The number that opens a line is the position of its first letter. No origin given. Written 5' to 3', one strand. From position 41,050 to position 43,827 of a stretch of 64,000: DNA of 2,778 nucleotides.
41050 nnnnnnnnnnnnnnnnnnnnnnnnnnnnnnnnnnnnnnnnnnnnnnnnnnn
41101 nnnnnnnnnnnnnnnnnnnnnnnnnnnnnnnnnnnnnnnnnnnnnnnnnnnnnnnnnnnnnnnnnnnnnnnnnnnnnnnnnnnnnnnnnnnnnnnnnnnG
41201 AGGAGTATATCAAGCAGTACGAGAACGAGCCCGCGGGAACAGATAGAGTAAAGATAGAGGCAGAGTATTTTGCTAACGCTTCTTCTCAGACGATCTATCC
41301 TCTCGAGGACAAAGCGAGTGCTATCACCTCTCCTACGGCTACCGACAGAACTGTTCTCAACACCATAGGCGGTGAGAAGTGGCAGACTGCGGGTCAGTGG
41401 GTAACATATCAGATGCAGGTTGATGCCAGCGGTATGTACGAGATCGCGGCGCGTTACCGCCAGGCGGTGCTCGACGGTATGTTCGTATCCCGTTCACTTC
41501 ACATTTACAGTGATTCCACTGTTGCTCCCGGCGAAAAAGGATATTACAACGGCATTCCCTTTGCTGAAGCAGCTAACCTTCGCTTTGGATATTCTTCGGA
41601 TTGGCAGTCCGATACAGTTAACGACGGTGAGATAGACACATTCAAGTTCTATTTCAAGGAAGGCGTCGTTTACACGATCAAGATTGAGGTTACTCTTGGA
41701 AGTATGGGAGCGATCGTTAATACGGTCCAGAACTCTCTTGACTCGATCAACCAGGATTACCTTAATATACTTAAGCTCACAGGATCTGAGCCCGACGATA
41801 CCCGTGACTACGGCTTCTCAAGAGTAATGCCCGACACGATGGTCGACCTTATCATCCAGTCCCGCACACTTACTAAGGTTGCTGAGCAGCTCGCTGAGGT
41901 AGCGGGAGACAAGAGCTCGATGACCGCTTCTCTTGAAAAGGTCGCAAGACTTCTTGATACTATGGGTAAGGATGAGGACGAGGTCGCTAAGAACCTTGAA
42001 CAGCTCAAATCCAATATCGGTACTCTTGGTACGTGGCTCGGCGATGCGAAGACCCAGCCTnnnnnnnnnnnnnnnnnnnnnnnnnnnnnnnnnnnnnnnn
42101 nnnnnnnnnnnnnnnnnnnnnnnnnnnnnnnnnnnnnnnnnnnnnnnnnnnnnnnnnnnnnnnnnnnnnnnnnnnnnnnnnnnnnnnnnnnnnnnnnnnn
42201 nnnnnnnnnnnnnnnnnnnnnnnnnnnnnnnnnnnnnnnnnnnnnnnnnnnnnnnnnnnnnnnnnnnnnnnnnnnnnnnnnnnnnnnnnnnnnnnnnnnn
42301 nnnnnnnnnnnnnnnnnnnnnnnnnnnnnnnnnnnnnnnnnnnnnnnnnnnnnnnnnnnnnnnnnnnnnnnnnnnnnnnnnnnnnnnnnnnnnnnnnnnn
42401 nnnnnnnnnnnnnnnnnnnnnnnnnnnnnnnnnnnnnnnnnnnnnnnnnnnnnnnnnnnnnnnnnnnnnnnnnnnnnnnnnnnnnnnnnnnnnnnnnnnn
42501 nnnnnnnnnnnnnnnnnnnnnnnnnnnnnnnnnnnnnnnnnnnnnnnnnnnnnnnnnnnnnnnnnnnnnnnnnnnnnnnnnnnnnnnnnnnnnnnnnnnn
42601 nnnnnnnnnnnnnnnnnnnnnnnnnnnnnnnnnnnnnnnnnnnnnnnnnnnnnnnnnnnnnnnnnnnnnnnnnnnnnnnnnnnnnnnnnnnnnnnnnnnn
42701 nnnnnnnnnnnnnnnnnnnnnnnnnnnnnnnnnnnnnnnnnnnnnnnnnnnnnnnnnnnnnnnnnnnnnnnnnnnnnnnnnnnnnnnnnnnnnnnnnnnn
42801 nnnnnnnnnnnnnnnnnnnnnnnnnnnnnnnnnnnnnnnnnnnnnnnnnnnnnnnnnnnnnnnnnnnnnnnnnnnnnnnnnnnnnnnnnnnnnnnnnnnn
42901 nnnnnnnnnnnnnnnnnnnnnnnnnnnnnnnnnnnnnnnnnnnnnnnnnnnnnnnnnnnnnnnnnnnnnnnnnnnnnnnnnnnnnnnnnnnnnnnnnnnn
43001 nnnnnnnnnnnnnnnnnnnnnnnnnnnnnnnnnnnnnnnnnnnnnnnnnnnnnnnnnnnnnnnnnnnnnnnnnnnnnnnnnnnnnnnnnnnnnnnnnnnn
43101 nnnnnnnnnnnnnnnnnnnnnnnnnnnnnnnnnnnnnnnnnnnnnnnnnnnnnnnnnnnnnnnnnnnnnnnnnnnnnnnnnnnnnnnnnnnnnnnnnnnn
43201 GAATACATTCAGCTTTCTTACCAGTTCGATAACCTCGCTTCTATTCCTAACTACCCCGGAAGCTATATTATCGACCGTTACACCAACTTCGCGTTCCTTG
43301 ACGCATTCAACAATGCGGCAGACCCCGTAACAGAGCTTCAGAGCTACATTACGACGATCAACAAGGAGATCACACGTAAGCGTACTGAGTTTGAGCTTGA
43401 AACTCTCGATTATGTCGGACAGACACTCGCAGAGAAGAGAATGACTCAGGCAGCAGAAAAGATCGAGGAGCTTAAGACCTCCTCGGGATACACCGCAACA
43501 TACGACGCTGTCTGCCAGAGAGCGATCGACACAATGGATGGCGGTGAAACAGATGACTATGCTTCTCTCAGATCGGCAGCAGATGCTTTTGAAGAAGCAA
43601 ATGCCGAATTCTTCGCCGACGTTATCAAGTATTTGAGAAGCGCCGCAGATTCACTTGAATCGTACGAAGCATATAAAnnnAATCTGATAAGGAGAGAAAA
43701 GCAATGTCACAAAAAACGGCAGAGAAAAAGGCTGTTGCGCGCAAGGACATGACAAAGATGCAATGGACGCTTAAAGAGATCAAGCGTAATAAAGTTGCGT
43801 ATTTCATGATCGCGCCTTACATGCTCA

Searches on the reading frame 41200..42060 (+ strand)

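Call 82: search_protein_families(library=pfam, proteins=[window:41200-42060:+], max_evalue=10)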
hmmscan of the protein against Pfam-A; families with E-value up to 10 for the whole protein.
window:41200-42060:+ (287 aa): 4 families
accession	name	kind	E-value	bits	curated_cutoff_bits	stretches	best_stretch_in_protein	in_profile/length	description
PF07396.17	Porin_O_P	-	0.024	14.3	20.9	1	21-93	245-312/370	Phosphate-selective porin O and P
PF24164.1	TMP_N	-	0.14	13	27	1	222-274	23-75/82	Tape measure protein N-terminal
PF05377.16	FlaC_arch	-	0.23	12.3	27.8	0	243-274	7-38/55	Flagella accessory protein C (FlaC)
PF06419.17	COG6_N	-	0.27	11.8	27.4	1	224-272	35-83/114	Conserved oligomeric complex COG6, N-terminal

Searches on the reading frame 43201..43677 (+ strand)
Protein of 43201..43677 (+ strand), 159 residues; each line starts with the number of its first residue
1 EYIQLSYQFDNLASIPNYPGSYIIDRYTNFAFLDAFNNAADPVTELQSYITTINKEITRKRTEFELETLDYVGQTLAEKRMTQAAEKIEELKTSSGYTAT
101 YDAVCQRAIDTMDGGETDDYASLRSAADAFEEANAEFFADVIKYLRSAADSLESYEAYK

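Call 82: search_protein_families(library=pfam, proteins=[window:43201-43677:+], max_evalue=10)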
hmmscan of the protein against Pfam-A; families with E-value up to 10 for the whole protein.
window:43201-43677:+ (159 aa): 4 families
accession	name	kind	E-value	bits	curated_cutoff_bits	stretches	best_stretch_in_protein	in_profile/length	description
PF24033.1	DUF7342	-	0.0078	16.6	31.6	1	43-93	79-129/150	Family of unknown function (DUF7342)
PF13031.12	DUF3892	-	0.05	14.5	22.3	1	80-151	6-61/71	Protein of unknown function (DUF3892)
PF08479.16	POTRA_2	-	0.092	13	24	1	52-100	5-55/76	POTRA domain, ShlB-type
PF06698.16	DUF1192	-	0.1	13.2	25.5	1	43-64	22-43/58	Protein of unknown function (DUF1192)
